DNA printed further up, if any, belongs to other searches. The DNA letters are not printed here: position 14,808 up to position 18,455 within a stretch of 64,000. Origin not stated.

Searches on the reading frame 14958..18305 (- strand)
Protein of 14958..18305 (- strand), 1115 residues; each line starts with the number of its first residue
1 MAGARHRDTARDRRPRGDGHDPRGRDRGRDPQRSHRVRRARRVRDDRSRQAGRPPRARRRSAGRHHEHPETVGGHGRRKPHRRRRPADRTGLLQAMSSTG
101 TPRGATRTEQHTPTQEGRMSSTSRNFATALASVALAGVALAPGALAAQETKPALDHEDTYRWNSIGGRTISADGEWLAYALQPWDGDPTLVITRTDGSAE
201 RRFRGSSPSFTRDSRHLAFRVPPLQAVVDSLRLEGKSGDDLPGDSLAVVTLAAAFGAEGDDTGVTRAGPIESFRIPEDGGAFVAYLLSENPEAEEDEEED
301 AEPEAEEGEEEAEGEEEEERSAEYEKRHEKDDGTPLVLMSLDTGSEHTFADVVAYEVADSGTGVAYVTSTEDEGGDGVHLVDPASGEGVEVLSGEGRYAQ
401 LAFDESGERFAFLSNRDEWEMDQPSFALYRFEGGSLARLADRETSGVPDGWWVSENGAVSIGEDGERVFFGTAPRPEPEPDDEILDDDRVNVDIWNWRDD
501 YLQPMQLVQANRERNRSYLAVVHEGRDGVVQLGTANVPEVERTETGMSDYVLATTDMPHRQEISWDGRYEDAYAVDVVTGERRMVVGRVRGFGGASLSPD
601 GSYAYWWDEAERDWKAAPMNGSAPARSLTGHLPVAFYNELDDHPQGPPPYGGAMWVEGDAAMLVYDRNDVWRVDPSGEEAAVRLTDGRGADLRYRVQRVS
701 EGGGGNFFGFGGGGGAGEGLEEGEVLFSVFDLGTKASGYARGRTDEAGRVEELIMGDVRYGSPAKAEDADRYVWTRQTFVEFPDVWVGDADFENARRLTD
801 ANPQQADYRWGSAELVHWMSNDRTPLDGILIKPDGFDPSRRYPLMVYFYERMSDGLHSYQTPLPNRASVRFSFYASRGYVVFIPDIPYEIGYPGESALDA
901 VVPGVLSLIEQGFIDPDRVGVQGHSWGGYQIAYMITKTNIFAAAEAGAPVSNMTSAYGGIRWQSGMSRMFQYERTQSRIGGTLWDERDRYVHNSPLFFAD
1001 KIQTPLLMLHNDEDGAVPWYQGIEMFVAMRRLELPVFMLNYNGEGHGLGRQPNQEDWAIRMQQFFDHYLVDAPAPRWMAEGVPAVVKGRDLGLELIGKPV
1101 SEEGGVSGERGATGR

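Call 85: search_protein_families(library=pfam, proteins=[window:14958-18305:-], max_evalue=0.001)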
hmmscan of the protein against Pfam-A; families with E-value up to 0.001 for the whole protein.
window:14958-18305:- (1115 aa): 1 family
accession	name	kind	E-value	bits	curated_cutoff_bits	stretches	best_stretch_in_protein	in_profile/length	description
PF00326.27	Peptidase_S9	-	3.9e-27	95.6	22.6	1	893-1069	40-210/213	Prolyl oligopeptidase family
